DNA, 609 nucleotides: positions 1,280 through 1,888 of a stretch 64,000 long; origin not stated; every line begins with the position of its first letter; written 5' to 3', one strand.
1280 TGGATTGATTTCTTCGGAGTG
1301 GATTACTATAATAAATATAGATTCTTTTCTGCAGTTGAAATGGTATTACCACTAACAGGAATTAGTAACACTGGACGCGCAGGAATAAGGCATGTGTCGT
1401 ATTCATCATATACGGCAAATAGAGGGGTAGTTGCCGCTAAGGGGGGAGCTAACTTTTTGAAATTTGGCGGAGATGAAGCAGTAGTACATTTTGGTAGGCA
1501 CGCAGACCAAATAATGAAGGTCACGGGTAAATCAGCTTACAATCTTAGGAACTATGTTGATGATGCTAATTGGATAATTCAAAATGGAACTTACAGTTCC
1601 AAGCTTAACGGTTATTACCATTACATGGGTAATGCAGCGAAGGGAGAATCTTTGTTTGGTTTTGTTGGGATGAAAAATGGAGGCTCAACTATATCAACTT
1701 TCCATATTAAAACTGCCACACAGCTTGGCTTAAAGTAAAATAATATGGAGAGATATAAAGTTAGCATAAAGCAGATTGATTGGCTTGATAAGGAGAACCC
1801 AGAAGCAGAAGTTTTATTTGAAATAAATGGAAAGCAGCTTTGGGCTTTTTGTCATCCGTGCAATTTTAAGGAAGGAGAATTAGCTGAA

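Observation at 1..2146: Rhs polymorphic toxin with an unrecognised ~270-aa C-terminal tip and a candidate immunity gene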

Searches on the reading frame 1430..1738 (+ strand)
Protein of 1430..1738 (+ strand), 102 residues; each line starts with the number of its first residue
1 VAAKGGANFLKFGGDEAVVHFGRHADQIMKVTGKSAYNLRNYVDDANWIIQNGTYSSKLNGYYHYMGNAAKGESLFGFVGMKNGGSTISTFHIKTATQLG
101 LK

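Call 16: search_solved_structures(query=A2, max_evalue=10, show_alignments=2)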
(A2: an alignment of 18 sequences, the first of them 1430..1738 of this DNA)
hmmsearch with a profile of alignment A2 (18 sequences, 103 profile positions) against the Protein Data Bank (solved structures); distinct sequences matched with E-value up to 10: 7.
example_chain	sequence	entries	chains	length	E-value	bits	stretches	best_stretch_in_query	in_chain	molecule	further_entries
7mcd_A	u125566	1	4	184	0.095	15.9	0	15-42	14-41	AI-designed TIM-barrel F15C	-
9qq7_A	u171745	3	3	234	1.6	12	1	41-77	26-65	Relaxase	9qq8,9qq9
7zg9_A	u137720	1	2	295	1.7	11.9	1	18-65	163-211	SEC14 cytosolic factor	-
7zga_A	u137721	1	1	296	1.7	11.9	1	18-65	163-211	SEC14 cytosolic factor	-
1aua_A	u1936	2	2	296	1.7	11.9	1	18-65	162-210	PHOSPHATIDYLINOSITOL TRANSFER PROTEIN SEC14P | SEC14 cytosolic factor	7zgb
9yv3_A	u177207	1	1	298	1.7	11.9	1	18-65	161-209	SEC14 cytosolic factor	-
9efp_A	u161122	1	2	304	1.8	11.8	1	18-65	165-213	SEC14 cytosolic factor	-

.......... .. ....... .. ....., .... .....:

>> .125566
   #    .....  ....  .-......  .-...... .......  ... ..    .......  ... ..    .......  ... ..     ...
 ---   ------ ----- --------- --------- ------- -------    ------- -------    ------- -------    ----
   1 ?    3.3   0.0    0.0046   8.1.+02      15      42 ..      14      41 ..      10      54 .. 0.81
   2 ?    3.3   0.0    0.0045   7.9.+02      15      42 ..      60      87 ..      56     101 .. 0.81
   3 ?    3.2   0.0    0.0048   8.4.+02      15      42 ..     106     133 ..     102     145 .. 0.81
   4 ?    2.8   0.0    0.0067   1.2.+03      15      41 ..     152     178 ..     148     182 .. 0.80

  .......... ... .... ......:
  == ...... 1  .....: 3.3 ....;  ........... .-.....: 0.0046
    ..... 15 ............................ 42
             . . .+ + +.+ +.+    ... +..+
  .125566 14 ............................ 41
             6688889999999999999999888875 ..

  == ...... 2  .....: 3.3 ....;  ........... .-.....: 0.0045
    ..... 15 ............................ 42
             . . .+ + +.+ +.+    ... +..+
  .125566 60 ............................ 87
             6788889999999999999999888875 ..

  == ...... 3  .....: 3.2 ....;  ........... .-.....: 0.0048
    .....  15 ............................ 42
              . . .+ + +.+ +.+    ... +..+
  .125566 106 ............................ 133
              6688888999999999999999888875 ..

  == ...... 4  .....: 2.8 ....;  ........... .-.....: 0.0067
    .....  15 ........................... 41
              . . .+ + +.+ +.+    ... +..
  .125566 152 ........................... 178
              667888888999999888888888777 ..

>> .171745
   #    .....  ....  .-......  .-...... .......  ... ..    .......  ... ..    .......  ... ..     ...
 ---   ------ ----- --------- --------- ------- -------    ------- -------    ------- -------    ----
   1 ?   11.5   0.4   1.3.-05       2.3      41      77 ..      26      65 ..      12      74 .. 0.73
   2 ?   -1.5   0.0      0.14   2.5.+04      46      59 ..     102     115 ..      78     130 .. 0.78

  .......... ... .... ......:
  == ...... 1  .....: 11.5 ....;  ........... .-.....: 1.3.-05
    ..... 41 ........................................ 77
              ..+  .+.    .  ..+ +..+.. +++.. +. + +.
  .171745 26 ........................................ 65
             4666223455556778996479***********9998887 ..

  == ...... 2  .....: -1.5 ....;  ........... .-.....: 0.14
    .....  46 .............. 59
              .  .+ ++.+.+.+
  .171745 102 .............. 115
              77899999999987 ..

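Call 23: predict_structure(alignment_id=A2)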
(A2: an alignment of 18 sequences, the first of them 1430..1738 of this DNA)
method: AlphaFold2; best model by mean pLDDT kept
length: 102 residues; sequences in the alignment: 18
mean_pLDDT: 80.3   pTM: 0.72
mean pLDDT of the five models: 80.3, 77.7, 73.5, 72.8, 57.0
residues with pLDDT >= 90: 16; 70-90: 76; 50-70: 4; < 50: 6
segments of 3 or more residues with pLDDT < 50: 1-6
pLDDT, mean of each block of 10 residues (from residue 1): 48 77 81 81 88 90 85 86 84 84 69
secondary structure, 60 per line:
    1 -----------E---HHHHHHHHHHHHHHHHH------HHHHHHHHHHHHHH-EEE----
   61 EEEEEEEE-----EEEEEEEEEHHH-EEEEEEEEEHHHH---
elements in order: H16-32 H39-52 E54-56 E61-68 E74-82 E87-95 H96-99

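Call 26: search_protein_representatives(alignment_id=A2)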
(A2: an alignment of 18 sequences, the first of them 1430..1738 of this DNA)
Query: 18 sequences, 103 profile positions. Proteins with E-value up to 0.001 (for the whole library): 396; up to 1e-10: 240; up to 1e-30: 47. The best 150 are listed.
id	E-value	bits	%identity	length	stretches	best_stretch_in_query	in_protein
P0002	4.2e-53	193.8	-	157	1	3-103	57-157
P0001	7.3e-53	193.0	-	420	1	3-103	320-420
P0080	3.1e-52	191.0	-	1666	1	3-103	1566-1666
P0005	2.6e-51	188.0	-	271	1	3-103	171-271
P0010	3.2e-51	187.7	-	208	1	4-103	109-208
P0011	5.7e-50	183.7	-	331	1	3-103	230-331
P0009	9.9e-50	182.9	-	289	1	2-103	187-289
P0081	1.0e-49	182.9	-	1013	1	4-103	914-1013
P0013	7.2e-49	180.2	-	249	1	4-103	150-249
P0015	1.5e-48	179.1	-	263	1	6-103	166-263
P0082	4.7e-48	177.5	-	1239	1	3-103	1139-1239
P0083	7.2e-48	177.0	-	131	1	5-103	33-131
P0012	2.0e-47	175.5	-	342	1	6-103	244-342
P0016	1.7e-46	172.5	-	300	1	3-103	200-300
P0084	1.9e-44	166.0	-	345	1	5-103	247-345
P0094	7.4e-35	135.2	-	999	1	6-103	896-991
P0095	2.4e-34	133.5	-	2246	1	4-103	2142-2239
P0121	8.1e-29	115.8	-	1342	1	9-103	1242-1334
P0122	8.3e-29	115.7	-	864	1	5-103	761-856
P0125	2.0e-28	114.5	-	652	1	11-103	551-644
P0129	1.9e-27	111.4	-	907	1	13-103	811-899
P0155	1.2e-23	99.1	-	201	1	12-103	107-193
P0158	2.2e-23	98.3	-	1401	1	11-103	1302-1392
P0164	8.6e-23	96.4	-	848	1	11-103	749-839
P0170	4.1e-22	94.2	-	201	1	19-100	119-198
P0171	4.5e-22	94.1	-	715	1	5-103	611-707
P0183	2.8e-21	91.6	-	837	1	6-101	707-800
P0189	5.0e-21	90.7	-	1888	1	9-102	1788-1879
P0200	5.0e-20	87.5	-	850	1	20-102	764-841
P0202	7.2e-20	87.0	-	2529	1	20-102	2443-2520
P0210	3.3e-19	84.9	-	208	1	12-103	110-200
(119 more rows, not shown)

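Call 30: search_protein_families(library=pfam, proteins=[P0095, P0202, P0189, P0200, P0125, P0183, P0170, P0210, P0155], max_evalue=0.01)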
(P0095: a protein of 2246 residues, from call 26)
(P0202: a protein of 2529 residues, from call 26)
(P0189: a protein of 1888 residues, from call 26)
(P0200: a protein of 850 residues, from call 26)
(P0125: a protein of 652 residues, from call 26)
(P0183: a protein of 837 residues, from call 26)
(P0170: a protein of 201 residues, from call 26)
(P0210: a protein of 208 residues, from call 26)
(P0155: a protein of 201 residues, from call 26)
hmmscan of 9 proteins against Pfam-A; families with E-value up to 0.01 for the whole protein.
P0095 (2246 aa): 6 families
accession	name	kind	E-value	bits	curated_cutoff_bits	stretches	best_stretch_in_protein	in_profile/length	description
PF05593.20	RHS_repeat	-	8.5e-16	58.4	22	2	1355-1386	2-35/38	RHS Repeat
PF01839.29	FG-GAP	-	3.1e-15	56.1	22.1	1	567-587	7-26/37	FG-GAP repeat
PF13517.12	FG-GAP_3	-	7.5e-14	52.5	26.9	1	648-706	1-59/61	FG-GAP-like repeat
PF03534.18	SpvB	-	1.9e-08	34.3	22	1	75-241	3-182/287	Salmonella virulence plasmid 65kDa B protein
PF05433.20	Rick_17kDa_Anti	-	0.00038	20.7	24.2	1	1923-1970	4-41/43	Glycine zipper 2TM domain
PF13441.11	Gly-zipper_YMGG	-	0.0046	17.1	28.9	0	1923-1967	8-38/45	YMGG-like Gly-zipper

P0202 (2529 aa): 3 families
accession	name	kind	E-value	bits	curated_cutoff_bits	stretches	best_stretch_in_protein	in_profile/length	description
PF05593.20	RHS_repeat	-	7.4e-97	316.7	22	14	1598-1634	1-37/38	RHS Repeat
PF20148.4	DUF6531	-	3.1e-11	43.9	24.1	1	784-855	2-72/74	Domain of unknown function (DUF6531)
PF05954.17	Phage_GPD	-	0.0015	18.2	30.1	1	53-175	24-154/305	Phage tail baseplate hub (GPD)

P0189 (1888 aa): 4 families
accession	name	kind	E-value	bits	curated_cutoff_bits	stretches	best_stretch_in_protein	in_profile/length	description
PF13517.12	FG-GAP_3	-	2.6e-11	44.4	26.9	2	464-531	1-60/61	FG-GAP-like repeat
PF05593.20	RHS_repeat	-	2.8e-09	37.6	22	1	1155-1182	4-31/38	RHS Repeat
PF01839.29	FG-GAP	-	0.00012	22.3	22.1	0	459-474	4-19/37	FG-GAP repeat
PF25023.1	TEN_YD-shell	-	0.0012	17.4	50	0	1173-1278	604-709/909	Teneurin YD-shell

P0200 (850 aa): 1 family
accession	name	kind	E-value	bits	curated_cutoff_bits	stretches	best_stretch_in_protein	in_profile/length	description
PF01841.26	Transglut_core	-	5.8e-10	39.8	23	1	41-154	14-95/108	Transglutaminase-like superfamily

P0125 (652 aa): 1 family
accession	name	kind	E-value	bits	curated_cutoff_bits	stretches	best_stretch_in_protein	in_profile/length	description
PF14449.11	PT-TG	-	2.1e-11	44.1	23.5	1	404-466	3-67/68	Pre-toxin TG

P0183 (837 aa): 1 family
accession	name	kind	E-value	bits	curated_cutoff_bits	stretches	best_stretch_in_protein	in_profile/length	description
PF04830.18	DUF637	-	1.2e-11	45.1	26.6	1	189-335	2-166/168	Possible hemagglutinin (DUF637)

P0170 (201 aa): 0 families

P0210 (208 aa): 0 families

P0155 (201 aa): 0 families

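Call 34: search_solved_structures(query=A3, max_evalue=10, show_alignments=3)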
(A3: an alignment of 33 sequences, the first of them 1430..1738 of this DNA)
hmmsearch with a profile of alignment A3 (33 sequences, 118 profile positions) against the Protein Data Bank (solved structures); distinct sequences matched with E-value up to 10: 1.
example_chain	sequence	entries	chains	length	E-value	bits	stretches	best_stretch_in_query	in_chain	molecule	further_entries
6j6f_A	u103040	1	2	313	0.28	14.3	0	17-64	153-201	Envelope glycoprotein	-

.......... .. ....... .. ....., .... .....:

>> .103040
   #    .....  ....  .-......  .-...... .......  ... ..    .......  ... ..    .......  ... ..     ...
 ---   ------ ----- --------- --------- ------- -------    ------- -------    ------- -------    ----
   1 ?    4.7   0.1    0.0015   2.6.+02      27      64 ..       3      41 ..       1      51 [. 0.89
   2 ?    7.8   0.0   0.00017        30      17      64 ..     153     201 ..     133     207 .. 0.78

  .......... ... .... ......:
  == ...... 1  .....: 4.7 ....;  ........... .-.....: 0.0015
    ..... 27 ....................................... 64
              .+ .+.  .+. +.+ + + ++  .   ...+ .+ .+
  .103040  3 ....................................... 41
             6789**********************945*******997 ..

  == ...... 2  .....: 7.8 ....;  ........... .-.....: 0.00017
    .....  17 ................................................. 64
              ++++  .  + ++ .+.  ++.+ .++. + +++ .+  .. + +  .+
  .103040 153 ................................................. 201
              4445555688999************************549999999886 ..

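Call 35: search_protein_families(library=pfam, alignment_id=A3, max_evalue=1)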
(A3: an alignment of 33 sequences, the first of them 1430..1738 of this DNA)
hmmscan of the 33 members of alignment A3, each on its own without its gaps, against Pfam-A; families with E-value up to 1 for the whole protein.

A. member 1, window:1430-1738:+ (102 aa): 2 families
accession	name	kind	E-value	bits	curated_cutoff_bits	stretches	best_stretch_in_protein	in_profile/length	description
PF16966.11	Porin_8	-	0.02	14.4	25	1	13-81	76-147/372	Porin-like glycoporin RafY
PF20545.3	DUF6759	-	0.1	13.2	27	1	26-56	36-67/94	Domain of unknown function (DUF6759)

B. families by the number of members that match (of 33 scanned): 22 families
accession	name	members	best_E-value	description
PF04010.18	DUF357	5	0.035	Protein of unknown function (DUF357)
PF24911.1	YfjL_C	4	0.042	YfjL-like C-terminal domain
PF20545.3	DUF6759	2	0.042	Domain of unknown function (DUF6759)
PF21485.3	IF5A-like_N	1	6.3e-05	Translation initiation factor 5A-like, N-terminal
PF06351.16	Allene_ox_cyc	1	0.00031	Allene oxide cyclase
PF16993.11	Asp1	1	0.0029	Accessory Sec system protein Asp1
PF15467.11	SGIII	1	0.0092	Secretogranin-3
PF10983.13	DUF2793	1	0.012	Protein of unknown function (DUF2793)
PF10671.14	TcpQ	1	0.014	Toxin co-regulated pilus biosynthesis protein Q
PF16966.11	Porin_8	1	0.02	Porin-like glycoporin RafY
PF17836.7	PglD_N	1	0.026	PglD N-terminal domain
PF10145.14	PhageMin_Tail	1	0.029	Phage-related minor tail protein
PF22627.1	AglB_core-like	1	0.038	AglB core domain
PF16261.11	DUF4915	1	0.064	Domain of unknown function (DUF4915)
PF24932.1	UBA_NBR1_C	1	0.096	Next to BRCA1 gene 1 protein-like, C-terminal UBA domain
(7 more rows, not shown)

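Call 37: search_protein_families(library=ncbifam, alignment_id=A3, max_evalue=1)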
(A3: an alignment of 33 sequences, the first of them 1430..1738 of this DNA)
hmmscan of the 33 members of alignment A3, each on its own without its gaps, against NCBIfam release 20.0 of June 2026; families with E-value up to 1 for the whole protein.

A. member 1, window:1430-1738:+ (102 aa): 0 families

B. families by the number of members that match (of 33 scanned): 15 families
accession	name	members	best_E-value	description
NF002902.0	PRK03501.1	4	0.0085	NAD kinase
TIGR01443.1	intein_Cterm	2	0.069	intein C-terminal splicing region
NF010308.0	PRK13745.1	1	0.00093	anaerobic sulfatase-maturation protein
NF002612.0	PRK02261.1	1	0.023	methylaspartate mutase subunit S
NF040854.1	Hol_resolv_Hjc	1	0.031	Holliday junction resolvase Hjc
NF045983.1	ProtAdnltaseVbhT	1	0.047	type II toxin-antitoxin system protein adenylyltransferase VbhT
NF011570.0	PRK14994.1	1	0.084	16S rRNA (cytidine(1402)-2'-O)-methyltransferase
TIGR03570.1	NeuD_NnaD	1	0.09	NeuD/PglB/VioB family sugar acetyltransferase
NF010368.0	PRK13795.1-3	1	0.092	hypothetical protein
NF011542.0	PRK14975.2-2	1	0.095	bifunctional 3'-5' exonuclease/DNA polymerase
NF010369.0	PRK13795.1-4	1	0.1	hypothetical protein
NF000752.0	PRK00045.4-2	1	0.11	glutamyl-tRNA reductase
TIGR00539.1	hemN_rel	1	0.13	radical SAM family heme chaperone HemW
NF045530.1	LegP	1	0.13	Dot/Icm T4SS effector Zinc-dependent metalloprotease LegP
NF033609.2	MSCRAMM_ClfA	1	0.28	MSCRAMM family adhesin clumping factor ClfA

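Call 57: find_related_loci(query=A2, collection=genome_contigs, flank=6000)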
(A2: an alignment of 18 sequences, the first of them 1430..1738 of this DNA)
Query A2 (102 aa) in genome_contigs; peptide patterns used: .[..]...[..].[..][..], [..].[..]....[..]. (x = any residue, [..] = any of these).
100 stretches matched a pattern; 44 encode a relative of the query (tblastn E <= 1e-3); 44 distinct loci.
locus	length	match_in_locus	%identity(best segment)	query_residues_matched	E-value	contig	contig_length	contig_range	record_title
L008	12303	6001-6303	98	2-102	3e-64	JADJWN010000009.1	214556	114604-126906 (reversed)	MAG: Saprospiraceae bacterium isolate Kalu_18-Q3-R12-55_BAT3C.288 tig00004689-10-2140480, whole genome shotgun sequence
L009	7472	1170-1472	94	2-102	3e-62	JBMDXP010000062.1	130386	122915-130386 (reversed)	MAG: Algoriphagus sp. isolate FBaRs1_7 FBaRs1_contig66, whole genome shotgun sequence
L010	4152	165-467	88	2-102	2e-59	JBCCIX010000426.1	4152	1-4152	MAG: Bacteroidota bacterium isolate P01_C01_bin.10 k141_366865_length_4152_cov_49.8414, whole genome shotgun sequence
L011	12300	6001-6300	81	3-102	4e-55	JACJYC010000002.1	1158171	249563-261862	MAG: Lewinellaceae bacterium isolate HK-STAS-BACT-28 HK-STAS-BACT-28_2, whole genome shotgun sequence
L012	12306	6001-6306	71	1-102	2e-48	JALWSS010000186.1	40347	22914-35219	MAG: Saprospiraceae bacterium isolate M2_metabat2_scaf2bin.095 M2_NODE_685_length_40347_cov_4.739980, whole genome shotg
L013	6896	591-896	67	1-102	3e-45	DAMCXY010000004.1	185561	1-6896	MAG TPA_asm: Flavobacterium sp. isolate CTOTU50186 NODE_5_length_185561_cov_9.264843, whole genome shotgun sequence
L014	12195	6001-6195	89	2-66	1e-36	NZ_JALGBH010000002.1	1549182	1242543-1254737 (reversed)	Pedobacter montanisoli strain CYS-01 contig2, whole genome shotgun sequence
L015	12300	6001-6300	58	1-102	2e-35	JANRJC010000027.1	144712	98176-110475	MAG: Bacteroidia bacterium isolate bins.86 k141_4310604, whole genome shotgun sequence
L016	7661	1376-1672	57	2-102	3e-34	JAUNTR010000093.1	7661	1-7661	MAG: Cruoricaptor ignavus isolate S5R_Sa_27 NODE_2786_length_7661_cov_62.397449, whole genome shotgun sequence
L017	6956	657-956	54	1-102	9e-33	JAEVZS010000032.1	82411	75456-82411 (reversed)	MAG: Bacteroidetes bacterium isolate OH_PBB_18 k127_798609, whole genome shotgun sequence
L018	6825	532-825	51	3-102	4e-31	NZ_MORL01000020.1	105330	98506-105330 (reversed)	Arsenicibacter rosenii strain SM-1 scaffold20, whole genome shotgun sequence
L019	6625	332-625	52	3-102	1e-30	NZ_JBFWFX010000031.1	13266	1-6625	Caloranaerobacter sp. DY30410 k141_59_length_13266_cov_339.5824, whole genome shotgun sequence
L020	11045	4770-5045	52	6-99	2e-29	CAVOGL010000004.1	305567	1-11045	MAG: uncultured Chloroflexia bacterium isolate MFD09964.bin.2.169 genome assembly, contig: contig_19292, whole genome sh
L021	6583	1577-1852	52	6-99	4e-29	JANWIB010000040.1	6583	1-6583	MAG: Sphingobacteriaceae bacterium isolate CRAIB_MAG30 c_000000040597, whole genome shotgun sequence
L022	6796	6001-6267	54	12-102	5e-28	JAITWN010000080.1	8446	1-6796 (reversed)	MAG: Chromatiales bacterium isolate Xx448_bin22 k119_1597061, whole genome shotgun sequence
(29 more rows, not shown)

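Call 61: find_homologous_proteins(query=A3, max_evalue=0.00001)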
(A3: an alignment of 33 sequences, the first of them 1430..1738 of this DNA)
Query A3 (33 sequences) (102 aa, profile of the alignment): 217 proteins with E <= 0.00001 among 1009 candidates; the best 120 are listed.
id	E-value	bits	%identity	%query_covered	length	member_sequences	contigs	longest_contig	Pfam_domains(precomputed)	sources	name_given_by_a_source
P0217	2.2e-45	171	52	92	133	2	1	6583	-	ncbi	-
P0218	2.5e-45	171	52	89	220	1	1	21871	-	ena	-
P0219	2.6e-45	171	46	92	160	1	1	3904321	-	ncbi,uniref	ncbi:hypothetical protein MHH70_04085 [Metasolibacillus sp. FSL H7-0170]|uniref:hypothetical protein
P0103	4.1e-45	170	49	93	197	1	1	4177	-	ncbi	ncbi:MAG: hypothetical protein ACRDBM_18155 [Sporomusa sp.]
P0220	4.7e-45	170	52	98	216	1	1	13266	-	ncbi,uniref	ncbi:hypothetical protein, partial [Caloranaerobacter sp. DY30410]|uniref:hypothetical protein n=1 T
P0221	6.3e-45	170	41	89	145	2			-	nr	nr:hypothetical protein [Xenorhabdus bovienii]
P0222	8.1e-45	169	53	92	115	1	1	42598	-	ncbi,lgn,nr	ncbi:MAG: hypothetical protein K9L62_12385 [Vallitaleaceae bacterium]|nr:hypothetical protein [Valli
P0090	9.3e-45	169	50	92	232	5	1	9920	-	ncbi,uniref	ncbi:hypothetical protein [Clostridium botulinum]|uniref:hypothetical protein n=1 Tax=Clostridium bo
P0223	1.2e-44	169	38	89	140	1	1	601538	-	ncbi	-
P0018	3.7e-44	167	58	100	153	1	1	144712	-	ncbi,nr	ncbi:MAG: hypothetical protein SF052_12385 [Bacteroidia bacterium]|nr:hypothetical protein [Bacteroi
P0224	4.9e-44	167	35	86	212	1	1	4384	-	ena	-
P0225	5.2e-44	167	44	89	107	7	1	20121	-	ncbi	ncbi:hypothetical protein, partial [Pseudomonas syringae]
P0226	6.3e-44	166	56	98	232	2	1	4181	-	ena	-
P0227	6.6e-44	166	49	89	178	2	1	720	-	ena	-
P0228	8.0e-44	166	43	94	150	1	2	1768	-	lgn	-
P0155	3.1e-37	145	47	86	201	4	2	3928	-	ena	-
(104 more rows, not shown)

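Call 66: search_protein_families(library=pfam, proteins=[L008:4417-6306:+], max_evalue=0.001)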
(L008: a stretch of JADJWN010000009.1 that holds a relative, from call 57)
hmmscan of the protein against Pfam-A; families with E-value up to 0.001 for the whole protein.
L008:4417-6306:+ (629 aa): 1 family
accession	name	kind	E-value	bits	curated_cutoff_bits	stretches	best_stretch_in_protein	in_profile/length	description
PF05593.20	RHS_repeat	-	1.9e-05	25.4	22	0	101-113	18-30/38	RHS Repeat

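Call 71: fold_search(model_id=the predicted structure, library=pdb)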
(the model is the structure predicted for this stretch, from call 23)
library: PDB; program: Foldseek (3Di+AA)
matches with E <= 10: 485; with E <= 0.001: 0
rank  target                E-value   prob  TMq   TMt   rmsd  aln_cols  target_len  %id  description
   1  3f40                  1.7e-01  0.35  0.29  0.27   8.4        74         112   11  Crystal structure of NTF2-like protein of unknown function (YP_677363.1) from CYTOPHAGA HUTCHINSONII ATCC 33406 at 1.27  (released 2008-11-18)
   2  6u9i_A                2.5e-01  0.30  0.31  0.23   9.5        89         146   11  Crystal structure of BvnE pinacolase from Penicillium brevicompactum (released 2020-09-09)
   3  5wqf_C                3.3e-01  0.18  0.29  0.23  11.5       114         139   10  Structure of fungal meroterpenoid isomerase Trt14 (released 2017-07-26)
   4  8yhm_A                3.5e-01  0.08  0.22  0.18  13.7       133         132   10  The structure of SdnG covalently binding with the cope rearrangement product (released 2025-10-22)
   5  8yj4_F                3.7e-01  0.08  0.22  0.18  12.5        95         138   12  The complex structure of SdnG with its analogue of substrate (released 2025-10-22)
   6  7f13_A                4.0e-01  0.10  0.25  0.18  11.8       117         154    9  Crystal structure of isomerase Dcr3 (released 2022-04-20)
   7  8yhg_A                4.0e-01  0.08  0.22  0.18  12.7        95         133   12  The complex structure of SdnG with its analogue of substrate (released 2025-10-22)
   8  5wqf_F                4.5e-01  0.15  0.30  0.23  11.2       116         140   11  Structure of fungal meroterpenoid isomerase Trt14 (released 2017-07-26)
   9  5wqf_A                4.5e-01  0.14  0.29  0.23  11.8       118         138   10  Structure of fungal meroterpenoid isomerase Trt14 (released 2017-07-26)
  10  7xsi_A                4.5e-01  0.07  0.21  0.18  13.3        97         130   11  SdnG, a Diels Alderase catalyzed the formation of norbornene skeleton in Sordarin biosynthetic pathway (released 2022-12-28)
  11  2khe_MODEL_1_A        5.1e-01  0.20  0.35  0.37   6.2        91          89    9  Solution Structure of the Bacterial Toxin Rele from Thermus Thermophilus HB8 (released 2010-03-31)
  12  8yj4_A                5.1e-01  0.08  0.21  0.17  11.3        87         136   10  The complex structure of SdnG with its analogue of substrate (released 2025-10-22)
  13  5wqf_B                5.5e-01  0.13  0.29  0.23  11.7       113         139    9  Structure of fungal meroterpenoid isomerase Trt14 (released 2017-07-26)
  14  9qzd_A                7.1e-01  0.12  0.29  0.25   6.5        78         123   18  de novo NTF2-like protein (released 2025-10-22)
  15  2f98_C                7.1e-01  0.11  0.24  0.18   8.9        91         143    9  Crystal structure of the polyketide cyclase AknH with bound substrate and product analogue: implications for catalytic (released 2006-02-14)
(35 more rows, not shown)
